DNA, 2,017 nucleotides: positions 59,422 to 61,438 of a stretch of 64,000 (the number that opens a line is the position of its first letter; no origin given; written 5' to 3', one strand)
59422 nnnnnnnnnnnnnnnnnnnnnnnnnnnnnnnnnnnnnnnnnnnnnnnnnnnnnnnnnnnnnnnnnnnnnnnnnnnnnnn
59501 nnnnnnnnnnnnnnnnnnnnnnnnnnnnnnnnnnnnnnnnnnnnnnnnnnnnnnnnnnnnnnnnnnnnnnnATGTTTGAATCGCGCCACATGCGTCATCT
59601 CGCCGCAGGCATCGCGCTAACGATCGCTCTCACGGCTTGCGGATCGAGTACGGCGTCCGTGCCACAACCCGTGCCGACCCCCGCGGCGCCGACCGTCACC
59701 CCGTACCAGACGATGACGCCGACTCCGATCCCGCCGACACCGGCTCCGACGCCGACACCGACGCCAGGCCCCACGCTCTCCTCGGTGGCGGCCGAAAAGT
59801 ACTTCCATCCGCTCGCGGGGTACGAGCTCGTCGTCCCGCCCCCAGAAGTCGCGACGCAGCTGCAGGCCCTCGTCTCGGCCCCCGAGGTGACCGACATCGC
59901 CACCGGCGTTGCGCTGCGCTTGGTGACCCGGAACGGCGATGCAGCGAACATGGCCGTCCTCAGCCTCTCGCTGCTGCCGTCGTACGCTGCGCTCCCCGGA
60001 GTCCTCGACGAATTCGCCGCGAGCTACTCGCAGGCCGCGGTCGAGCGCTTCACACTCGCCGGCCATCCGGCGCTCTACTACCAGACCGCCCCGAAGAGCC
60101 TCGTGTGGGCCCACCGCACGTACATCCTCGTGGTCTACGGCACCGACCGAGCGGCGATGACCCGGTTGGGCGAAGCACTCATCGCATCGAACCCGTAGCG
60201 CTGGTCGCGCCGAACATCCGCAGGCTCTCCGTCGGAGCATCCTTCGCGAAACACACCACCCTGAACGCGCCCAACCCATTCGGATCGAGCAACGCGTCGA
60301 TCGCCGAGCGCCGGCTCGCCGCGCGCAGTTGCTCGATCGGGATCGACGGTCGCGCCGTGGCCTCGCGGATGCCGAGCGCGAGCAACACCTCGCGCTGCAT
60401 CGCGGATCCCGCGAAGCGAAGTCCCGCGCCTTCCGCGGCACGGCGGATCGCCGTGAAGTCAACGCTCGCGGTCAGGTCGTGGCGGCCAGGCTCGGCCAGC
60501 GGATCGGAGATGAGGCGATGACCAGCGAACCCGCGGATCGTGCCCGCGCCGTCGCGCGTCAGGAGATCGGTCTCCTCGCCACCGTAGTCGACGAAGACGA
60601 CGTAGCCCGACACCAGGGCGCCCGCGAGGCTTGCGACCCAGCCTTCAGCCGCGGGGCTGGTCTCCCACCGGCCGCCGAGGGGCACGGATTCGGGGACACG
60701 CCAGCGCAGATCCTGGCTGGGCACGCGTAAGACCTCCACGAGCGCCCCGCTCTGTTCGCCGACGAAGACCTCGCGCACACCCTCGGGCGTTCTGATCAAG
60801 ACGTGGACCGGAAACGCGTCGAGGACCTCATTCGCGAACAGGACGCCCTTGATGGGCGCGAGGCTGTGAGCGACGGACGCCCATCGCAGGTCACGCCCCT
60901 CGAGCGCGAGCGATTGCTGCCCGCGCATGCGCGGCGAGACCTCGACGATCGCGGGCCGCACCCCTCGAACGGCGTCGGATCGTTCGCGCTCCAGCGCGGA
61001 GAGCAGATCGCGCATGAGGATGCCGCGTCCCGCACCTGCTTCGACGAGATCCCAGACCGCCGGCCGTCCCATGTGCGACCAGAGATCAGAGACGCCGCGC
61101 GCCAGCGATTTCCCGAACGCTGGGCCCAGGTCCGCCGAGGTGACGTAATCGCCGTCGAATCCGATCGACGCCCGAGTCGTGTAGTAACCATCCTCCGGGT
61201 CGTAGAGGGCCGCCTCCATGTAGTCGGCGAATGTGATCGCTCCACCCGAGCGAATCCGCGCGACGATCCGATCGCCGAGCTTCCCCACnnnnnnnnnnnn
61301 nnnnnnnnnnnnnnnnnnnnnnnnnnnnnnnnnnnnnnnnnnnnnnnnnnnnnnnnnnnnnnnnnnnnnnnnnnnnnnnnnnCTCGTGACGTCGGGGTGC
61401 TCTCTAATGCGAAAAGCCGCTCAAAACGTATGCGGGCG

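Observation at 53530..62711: Two paralogous secreted beta-propeller-like proteins of unknown function, each behind its own copy of the direct-repeat operator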

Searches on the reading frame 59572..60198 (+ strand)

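Call 4: search_protein_families(library=pfam, proteins=[window:59572-60198:+], max_evalue=1)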
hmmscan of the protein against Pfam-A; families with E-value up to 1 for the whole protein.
window:59572-60198:+ (208 aa): 0 families

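Call 5: search_protein_families(library=ncbifam, proteins=[window:59572-60198:+], max_evalue=1)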
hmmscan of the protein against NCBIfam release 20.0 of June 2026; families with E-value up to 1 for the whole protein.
window:59572-60198:+ (208 aa): 5 families
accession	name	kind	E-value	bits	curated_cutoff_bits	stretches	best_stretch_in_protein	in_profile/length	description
NF041057.1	Rcas_1661_fam_Se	equivalog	0.15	11.6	190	1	15-71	4-60/247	Rcas_1661 family thioredoxin-like (seleno)lipoprotein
NF037973.1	metallo_SslE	exception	0.15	9.4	3000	1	24-67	30-74/1519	lipoprotein metalloprotease SslE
NF047847.2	SS_mature_LptM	equivalog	0.17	12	27.7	1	7-24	1-21/31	LPS translocon maturation chaperone LptM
TIGR03931.1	T7SS_Rv3446c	hypoth_equivalog_domain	0.25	11.6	47.6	1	11-179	3-156/194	type VII secretion-associated protein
NF033186.1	internalin_K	exception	0.52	8.7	1100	1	40-67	516-544/604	class 1 internalin InlK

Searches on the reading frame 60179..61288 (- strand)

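Call 18: search_protein_families(library=pfam, proteins=[window:60179-61288:-], max_evalue=0.001)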
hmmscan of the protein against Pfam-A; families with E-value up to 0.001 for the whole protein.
window:60179-61288:- (369 aa): 1 family
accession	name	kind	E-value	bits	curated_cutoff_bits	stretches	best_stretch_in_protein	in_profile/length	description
PF02636.23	Methyltransf_28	-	8e-50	170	23.3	1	62-294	2-247/249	Putative S-adenosyl-L-methionine-dependent methyltransferase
